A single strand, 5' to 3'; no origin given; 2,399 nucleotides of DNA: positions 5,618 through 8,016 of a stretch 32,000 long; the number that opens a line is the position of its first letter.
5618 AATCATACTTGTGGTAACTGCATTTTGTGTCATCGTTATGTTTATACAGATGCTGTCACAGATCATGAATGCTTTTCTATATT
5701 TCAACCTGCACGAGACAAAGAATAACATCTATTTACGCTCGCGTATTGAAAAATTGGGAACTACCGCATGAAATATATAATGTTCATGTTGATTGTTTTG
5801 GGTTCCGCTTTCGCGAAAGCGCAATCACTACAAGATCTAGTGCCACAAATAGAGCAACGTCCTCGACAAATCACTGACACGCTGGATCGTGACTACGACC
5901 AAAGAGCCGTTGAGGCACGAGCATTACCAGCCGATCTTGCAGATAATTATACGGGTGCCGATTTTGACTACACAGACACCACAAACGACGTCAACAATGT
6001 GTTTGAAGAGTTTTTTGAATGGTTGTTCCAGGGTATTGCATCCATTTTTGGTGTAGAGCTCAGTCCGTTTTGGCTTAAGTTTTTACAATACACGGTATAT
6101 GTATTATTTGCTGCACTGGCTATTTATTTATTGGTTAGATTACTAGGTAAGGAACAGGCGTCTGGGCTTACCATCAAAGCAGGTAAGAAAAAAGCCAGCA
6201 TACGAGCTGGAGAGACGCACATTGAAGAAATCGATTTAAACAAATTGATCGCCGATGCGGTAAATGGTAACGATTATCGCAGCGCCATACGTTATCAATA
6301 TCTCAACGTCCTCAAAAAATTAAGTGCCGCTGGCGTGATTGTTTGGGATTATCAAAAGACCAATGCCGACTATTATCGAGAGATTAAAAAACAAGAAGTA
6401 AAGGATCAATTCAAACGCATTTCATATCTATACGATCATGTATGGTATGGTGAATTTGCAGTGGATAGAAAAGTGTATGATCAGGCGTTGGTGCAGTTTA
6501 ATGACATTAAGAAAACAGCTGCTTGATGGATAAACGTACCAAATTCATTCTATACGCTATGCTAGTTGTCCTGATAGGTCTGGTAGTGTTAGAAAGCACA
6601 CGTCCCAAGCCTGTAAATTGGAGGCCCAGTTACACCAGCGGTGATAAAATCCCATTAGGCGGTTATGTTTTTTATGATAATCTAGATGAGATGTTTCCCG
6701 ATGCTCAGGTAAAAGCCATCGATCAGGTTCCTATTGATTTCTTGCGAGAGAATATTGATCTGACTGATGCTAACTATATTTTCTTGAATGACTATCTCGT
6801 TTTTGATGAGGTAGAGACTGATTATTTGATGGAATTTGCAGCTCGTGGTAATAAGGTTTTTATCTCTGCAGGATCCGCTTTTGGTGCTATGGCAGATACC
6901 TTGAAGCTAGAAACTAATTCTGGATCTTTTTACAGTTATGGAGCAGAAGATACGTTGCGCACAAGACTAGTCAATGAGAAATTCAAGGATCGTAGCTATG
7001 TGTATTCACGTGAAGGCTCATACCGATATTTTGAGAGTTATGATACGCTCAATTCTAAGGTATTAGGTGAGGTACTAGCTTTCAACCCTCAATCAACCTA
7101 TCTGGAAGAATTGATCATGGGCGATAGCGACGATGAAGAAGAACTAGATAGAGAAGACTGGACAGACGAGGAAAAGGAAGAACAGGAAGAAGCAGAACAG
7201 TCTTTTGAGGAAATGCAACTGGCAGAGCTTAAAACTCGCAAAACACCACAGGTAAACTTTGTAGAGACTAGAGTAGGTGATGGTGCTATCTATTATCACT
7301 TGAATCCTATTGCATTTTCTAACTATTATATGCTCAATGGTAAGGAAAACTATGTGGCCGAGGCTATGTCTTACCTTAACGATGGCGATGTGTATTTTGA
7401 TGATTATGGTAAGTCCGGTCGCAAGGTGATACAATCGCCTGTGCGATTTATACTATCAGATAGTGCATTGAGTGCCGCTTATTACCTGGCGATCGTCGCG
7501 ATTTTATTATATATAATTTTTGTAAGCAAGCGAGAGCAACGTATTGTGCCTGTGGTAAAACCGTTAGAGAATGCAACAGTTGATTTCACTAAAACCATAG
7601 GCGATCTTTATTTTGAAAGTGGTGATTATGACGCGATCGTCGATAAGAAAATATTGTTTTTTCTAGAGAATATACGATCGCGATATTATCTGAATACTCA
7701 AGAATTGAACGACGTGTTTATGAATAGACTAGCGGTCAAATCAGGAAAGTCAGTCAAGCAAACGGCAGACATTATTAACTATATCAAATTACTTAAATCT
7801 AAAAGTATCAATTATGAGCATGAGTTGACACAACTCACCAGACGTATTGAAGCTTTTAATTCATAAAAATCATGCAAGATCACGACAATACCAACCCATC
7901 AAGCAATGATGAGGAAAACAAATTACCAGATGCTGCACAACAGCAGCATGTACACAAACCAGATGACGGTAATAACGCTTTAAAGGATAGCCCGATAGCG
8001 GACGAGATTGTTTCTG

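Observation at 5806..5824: Palindrome copy forms the A-x-A signal-peptidase site of the DUF4129 protein; 19 nt are identical to the site in an unrelated gene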

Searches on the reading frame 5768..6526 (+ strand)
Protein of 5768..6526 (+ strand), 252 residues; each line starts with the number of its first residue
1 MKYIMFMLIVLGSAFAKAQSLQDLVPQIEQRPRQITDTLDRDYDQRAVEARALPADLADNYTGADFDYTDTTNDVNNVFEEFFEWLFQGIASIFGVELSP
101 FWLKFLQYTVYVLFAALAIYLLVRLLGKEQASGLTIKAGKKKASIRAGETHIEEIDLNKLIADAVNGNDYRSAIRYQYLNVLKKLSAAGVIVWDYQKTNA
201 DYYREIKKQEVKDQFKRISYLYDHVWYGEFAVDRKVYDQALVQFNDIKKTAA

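Call 8: search_protein_families(library=pfam, proteins=[window:5768-6526:+])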
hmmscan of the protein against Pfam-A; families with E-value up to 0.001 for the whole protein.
window:5768-6526:+ (252 aa): 1 family
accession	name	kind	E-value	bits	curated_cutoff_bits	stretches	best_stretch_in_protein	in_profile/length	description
PF13559.11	DUF4129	-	6e-06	26.7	24.8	1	178-240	2-64/69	Domain of unknown function (DUF4129)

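Call 12: find_homologous_proteins(query=window:5768-6526:+)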
Query window:5768-6526:+ (252 aa): 120 proteins with E <= 0.001 among 1075 candidates.
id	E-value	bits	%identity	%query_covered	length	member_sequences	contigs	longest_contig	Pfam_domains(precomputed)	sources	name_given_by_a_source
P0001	1.8e-161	553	100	100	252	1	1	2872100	PF13559.12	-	-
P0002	3.6e-94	333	57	100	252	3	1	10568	-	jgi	-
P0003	4.1e-93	329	58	100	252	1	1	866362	PF13559.12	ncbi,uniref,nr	ncbi:hypothetical protein [Nonlabens antarcticus]|uniref:hypothetical protein n=1 Tax=Nonlabens anta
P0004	3.1e-92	326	56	97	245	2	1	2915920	-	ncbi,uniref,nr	ncbi:hypothetical protein NMS_1832 [Nonlabens marinus S1-08]|uniref:DUF4129 domain-containing protei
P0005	8.3e-91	322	54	100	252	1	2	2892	PF13559.12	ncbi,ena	-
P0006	8.9e-91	322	55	100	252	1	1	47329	-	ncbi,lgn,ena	-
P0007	1.5e-90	321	57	93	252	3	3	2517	-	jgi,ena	-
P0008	1.9e-90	321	55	99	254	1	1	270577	-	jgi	jgi:predicted Holliday junction resolvase-like endonuclease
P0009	6.0e-90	319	56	100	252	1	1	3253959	-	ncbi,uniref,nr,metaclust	ncbi:hypothetical protein SAMN05192588_1364 [Nonlabens sp. Hel1_33_55]|uniref:hypothetical protein n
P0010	2.1e-89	317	55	100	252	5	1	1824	-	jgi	jgi:anti-sigma28 factor (negative regulator of flagellin synthesis)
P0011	9.8e-89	315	56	100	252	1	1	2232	-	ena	-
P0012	4.1e-88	313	53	100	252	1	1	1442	-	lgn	-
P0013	6.8e-88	312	55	100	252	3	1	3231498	PF13559.12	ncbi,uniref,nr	ncbi:hypothetical protein [Nonlabens sp. YIK11]|uniref:hypothetical protein n=1 Tax=Nonlabens sp. YI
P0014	1.1e-84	302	55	94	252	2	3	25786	PF13559.12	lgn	-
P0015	5.4e-78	280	50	97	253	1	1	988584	-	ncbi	-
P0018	3.7e-76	274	50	100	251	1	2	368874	PF13559.12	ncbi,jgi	jgi:hypothetical protein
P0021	1.5e-75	272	49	100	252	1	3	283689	PF13559.12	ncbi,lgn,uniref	ncbi:MAG: DUF4129 domain-containing protein [Nonlabens sp.]|uniref:DUF4129 domain-containing protein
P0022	6.4e-75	270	49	100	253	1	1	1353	PF13559.12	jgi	-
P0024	8.2e-75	269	48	100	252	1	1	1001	PF13559.12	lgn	-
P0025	2.5e-74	268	49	99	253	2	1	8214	PF13559.12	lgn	-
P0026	3.7e-74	267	49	98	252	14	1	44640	PF13559.12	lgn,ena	-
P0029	3.9e-70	254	46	99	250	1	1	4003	PF13559.12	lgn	-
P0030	9.0e-70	253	46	100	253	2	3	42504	PF13559.12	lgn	-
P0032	1.5e-69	252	46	99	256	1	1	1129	PF13559.12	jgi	jgi:hypothetical protein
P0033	1.9e-69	252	47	99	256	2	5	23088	PF13559.12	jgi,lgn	jgi:hypothetical protein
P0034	2.5e-69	251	46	99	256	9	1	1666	PF13559.12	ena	-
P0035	2.2e-68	248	46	94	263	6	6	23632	PF13559.12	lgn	-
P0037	8.5e-68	246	45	100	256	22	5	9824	PF13559.12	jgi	jgi:hypothetical protein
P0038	8.8e-68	246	44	96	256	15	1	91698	PF13559.12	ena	-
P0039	1.4e-67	246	46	99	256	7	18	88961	PF13559.12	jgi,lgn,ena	-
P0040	7.9e-67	243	45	98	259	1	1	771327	PF13559.12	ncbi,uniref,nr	ncbi:DUF4129 domain-containing protein [Nonlabens xiamenensis]|uniref:DUF4129 domain-containing prot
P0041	1.8e-66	242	45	95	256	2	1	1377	PF13559.12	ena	-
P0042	3.0e-66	241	44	99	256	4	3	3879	PF13559.12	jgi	jgi:large-conductance mechanosensitive channel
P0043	4.6e-66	241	45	99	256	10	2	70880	PF13559.12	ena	-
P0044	2.1e-65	239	43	100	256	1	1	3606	PF13559.12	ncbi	-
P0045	2.5e-65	238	44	99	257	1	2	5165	PF13559.12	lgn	-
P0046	1.7e-64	236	44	99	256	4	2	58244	PF13559.12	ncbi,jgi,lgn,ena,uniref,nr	ncbi:hypothetical protein [Nonlabens sp.]|uniref:hypothetical protein n=1 Tax=Nonlabens sp. TaxID=18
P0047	2.2e-63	232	44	94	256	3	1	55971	PF13559.12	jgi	jgi:hypothetical protein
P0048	3.5e-62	228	42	100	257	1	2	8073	PF13559.12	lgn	-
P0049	1.3e-61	226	41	100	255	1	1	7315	PF13559.12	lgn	-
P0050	4.2e-61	224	41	98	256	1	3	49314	PF13559.12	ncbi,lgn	-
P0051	1.1e-60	223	42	100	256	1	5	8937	PF13559.12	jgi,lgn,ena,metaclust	metaclust:\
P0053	9.7e-60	220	42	98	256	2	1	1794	PF13559.12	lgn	-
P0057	1.0e-28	118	35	86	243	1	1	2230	PF13559.12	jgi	-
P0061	5.9e-27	113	31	97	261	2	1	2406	PF13559.12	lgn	-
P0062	1.4e-26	112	32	96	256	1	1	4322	PF13559.12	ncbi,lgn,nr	ncbi:MAG: DUF4129 domain-containing protein [Cruoricaptor ignavus]|nr:DUF4129 domain-containing prot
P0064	1.4e-25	108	35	75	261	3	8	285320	PF13559.12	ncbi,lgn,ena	-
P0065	1.1e-24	105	32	81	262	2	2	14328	PF13559.12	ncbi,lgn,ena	-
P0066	1.3e-24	105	33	96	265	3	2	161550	PF13559.12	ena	-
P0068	2.0e-24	104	32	84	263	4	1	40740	PF13559.12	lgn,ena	-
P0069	3.3e-24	104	31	88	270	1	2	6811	PF13559.12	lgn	-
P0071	6.9e-24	103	33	79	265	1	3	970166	PF13559.12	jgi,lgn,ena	-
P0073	8.9e-24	102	35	83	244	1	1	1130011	PF13559.12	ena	-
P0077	3.0e-23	101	30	95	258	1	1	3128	PF13559.12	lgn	-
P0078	4.5e-23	100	34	78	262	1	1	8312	PF13559.12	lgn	-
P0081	8.6e-23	99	37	77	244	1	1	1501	PF13559.12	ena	-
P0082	1.1e-22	99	37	77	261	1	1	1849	PF13559.12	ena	-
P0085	1.6e-22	98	34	79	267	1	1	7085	PF13559.12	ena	-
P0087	2.5e-22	98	29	98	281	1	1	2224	PF13559.12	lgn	-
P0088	3.6e-22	97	31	83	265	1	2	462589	PF13559.12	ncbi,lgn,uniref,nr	ncbi:DUF4129 domain-containing protein [Chryseobacterium limigenitum]|uniref:Uncharacterized protein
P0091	5.1e-22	97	37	77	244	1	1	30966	PF13559.12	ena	-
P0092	5.2e-22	97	31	83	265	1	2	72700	PF13559.12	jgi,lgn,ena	-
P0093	5.5e-22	96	33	81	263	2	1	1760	PF13559.12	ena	-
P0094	6.6e-22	96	37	77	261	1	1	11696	PF13559.12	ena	-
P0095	7.2e-22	96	31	83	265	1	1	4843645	PF13559.12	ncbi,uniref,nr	ncbi:hypothetical protein A0O34_06495 [Chryseobacterium glaciei]|uniref:Protein-glutamine gamma-glut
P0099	1.3e-21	95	38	73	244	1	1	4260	PF13559.12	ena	-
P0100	1.6e-21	95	36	79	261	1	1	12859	PF13559.12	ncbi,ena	-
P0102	1.7e-21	95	32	76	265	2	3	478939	PF13559.12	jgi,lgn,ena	-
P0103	2.3e-21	94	32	81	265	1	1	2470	PF13559.12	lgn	-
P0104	3.3e-21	94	29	95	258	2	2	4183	PF13559.12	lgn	-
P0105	4.0e-21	94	29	95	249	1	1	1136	PF13559.12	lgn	-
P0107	8.9e-21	92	38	73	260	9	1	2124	PF13559.12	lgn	-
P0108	1.7e-20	92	38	54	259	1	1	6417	PF13559.12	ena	-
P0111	3.9e-20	90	47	36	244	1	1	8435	PF13559.12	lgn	-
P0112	4.5e-20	90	32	77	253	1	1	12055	PF13559.12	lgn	-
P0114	1.0e-19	89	31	79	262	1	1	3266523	PF13559.12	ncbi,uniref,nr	ncbi:DUF4129 domain-containing protein [Chryseobacterium gotjawalense]|uniref:DUF4129 domain-contain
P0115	1.4e-19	89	38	63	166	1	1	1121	PF13559.12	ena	-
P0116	2.8e-19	88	37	74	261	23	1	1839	PF13559.12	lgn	-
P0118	1.5e-18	85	31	76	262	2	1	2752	PF13559.12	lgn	-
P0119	1.0e-17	82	31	82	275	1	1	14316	PF13559.12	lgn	-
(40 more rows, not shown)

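Call 17: find_encoding_contigs(protein=P0009, flank=10000, max_places=2)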
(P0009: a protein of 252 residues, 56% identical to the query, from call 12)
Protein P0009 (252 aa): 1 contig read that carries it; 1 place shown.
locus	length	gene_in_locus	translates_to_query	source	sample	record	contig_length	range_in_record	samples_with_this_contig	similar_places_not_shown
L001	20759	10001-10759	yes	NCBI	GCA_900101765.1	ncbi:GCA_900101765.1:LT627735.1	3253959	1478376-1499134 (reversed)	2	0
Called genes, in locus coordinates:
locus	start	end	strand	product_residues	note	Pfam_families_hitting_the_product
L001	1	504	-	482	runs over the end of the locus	-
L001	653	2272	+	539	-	PF00005:ABC_tran, PF02463:SMC_N, PF13304:AAA_21 (faint), PF12848:ABC_tran_Xtn, PF00005:ABC_tran (weak)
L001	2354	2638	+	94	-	-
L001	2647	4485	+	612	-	PF02518:HATPase_c (weak), PF13589:HATPase_c_3, PF01119:DNA_mis_repair, PF08676:MutL_C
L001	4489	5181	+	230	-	PF01694:Rhomboid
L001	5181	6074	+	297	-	PF01694:Rhomboid, PF20216:DUF6576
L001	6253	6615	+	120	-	-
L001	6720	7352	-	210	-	PF03458:Gly_transporter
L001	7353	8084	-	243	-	PF06271:RDD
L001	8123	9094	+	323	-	PF28475:DUF8413, PF01944:SpoIIM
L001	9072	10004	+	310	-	-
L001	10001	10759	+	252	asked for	-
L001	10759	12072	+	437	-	PF14258:DUF4350 (weak)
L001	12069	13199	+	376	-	PF20030:bpMoxR, PF00004:AAA (weak), PF07726:AAA_3, PF07728:AAA_5, PF17863:AAA_lid_2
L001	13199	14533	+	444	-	PF01882:DUF58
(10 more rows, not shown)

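Call 18: find_encoding_contigs(protein=P0004, flank=10000, max_places=2)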
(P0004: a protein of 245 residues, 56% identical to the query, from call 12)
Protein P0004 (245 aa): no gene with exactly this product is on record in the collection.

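Call 21: find_related_loci(query=A1, collection=genome_contigs, flank=10000)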
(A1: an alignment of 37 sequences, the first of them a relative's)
Query A1 (252 aa) in genome_contigs; peptide patterns used: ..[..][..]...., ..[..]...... (x = any residue, [..] = any of these).
514 stretches matched a pattern; 509 encode a relative of the query (tblastn E <= 1e-3); the best 80 are kept; 80 distinct loci.
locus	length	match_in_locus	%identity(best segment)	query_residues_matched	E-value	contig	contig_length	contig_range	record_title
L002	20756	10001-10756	58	1-252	4e-100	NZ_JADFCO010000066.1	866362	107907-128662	Nonlabens antarcticus strain JCM 14068 427, whole genome shotgun sequence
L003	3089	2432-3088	58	1-219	8e-88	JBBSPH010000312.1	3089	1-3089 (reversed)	MAG: Flavobacteriales bacterium isolate LS6_sbin.50 LS6_sbin.50_K_559062_L_3089_cov_11.0000, whole genome shotgun sequen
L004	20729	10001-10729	50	5-249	4e-83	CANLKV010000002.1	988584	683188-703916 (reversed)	uncultured Nonlabens sp. isolate 105-3Z.fasta genome assembly, contig: NODE_2, whole genome shotgun sequence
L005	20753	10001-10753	50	1-251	1e-82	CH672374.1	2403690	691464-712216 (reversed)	Flavobacteria bacterium BBFL7 scf_1099451317783 genomic scaffold, whole genome shotgun sequence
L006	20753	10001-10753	50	1-252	7e-82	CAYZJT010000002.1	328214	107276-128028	MAG TPA_asm: uncultured Flavobacteriaceae bacterium isolate SRP063590_co1_91 genome assembly, contig: NODE_13_length_328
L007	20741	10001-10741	49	2-248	6e-81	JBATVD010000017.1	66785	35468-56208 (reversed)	MAG: Nonlabens sp. isolate MFD12122_ilm_asm_bin10 k127_39488, whole genome shotgun sequence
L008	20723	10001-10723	50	1-240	5e-80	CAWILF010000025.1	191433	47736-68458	MAG: uncultured Flavobacteriaceae bacterium isolate MFD03250.bin.3.131 genome assembly, contig: contig_6157, whole genom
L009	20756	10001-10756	47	1-252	8e-79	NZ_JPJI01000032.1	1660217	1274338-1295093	Nonlabens ulvanivorans strain PLR contig_98, whole genome shotgun sequence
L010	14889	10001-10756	47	1-252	1e-78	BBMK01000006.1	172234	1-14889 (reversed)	Nonlabens ulvanivorans DNA, contig: contig00006, strain: JCM 19298, whole genome shotgun sequence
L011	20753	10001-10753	46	3-252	3e-76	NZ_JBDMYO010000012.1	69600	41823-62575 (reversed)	MAG: Nonlabens sp. isolate NSW3.bin.30 k97_71847, whole genome shotgun sequence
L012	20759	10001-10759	44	1-252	1e-75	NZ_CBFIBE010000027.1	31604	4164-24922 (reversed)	MAG: Nonlabens sp. isolate Co_bin_462_indstr Co_bin_462_indstr_c27, whole genome shotgun sequence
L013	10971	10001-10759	45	2-252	7e-75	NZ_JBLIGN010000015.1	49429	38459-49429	MAG: Nonlabens sp. isolate 3300049783_147 Ga0491198_0000546, whole genome shotgun sequence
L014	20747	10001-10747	45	4-252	4e-74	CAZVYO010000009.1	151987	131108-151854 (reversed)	MAG TPA_asm: uncultured Flavobacteriaceae bacterium isolate SRP342821_co1_79 genome assembly, contig: NODE_55_length_151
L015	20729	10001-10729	45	10-252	2e-73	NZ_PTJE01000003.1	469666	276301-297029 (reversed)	Nonlabens xylanidelens strain DSM 16809 LY01DRAFT_scaffold00003.3, whole genome shotgun sequence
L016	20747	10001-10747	46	2-249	4e-73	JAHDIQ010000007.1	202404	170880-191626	MAG: Nonlabens sp. isolate MAG-97 RZ_147, whole genome shotgun sequence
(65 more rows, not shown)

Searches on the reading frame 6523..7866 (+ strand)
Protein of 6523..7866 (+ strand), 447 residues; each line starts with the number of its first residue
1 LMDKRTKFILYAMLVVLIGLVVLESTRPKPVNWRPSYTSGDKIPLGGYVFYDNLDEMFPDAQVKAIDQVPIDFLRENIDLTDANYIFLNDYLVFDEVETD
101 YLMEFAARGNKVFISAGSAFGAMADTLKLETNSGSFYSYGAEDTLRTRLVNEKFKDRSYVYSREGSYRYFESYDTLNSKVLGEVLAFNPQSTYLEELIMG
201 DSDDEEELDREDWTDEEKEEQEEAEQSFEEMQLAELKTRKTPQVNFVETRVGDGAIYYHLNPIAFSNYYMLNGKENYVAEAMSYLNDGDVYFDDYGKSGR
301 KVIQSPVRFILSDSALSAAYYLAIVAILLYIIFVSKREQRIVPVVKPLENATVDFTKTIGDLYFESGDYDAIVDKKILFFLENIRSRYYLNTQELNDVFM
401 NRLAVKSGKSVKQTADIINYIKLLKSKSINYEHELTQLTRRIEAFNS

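Call 8: search_protein_families(library=pfam, proteins=[window:6523-7866:+])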
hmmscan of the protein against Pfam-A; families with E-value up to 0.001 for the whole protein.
window:6523-7866:+ (447 aa): 1 family
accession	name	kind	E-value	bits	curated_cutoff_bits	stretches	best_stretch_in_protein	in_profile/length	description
PF14258.12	DUF4350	-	2.8e-08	34.7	30.4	1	41-279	3-177/181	Domain of unknown function (DUF4350)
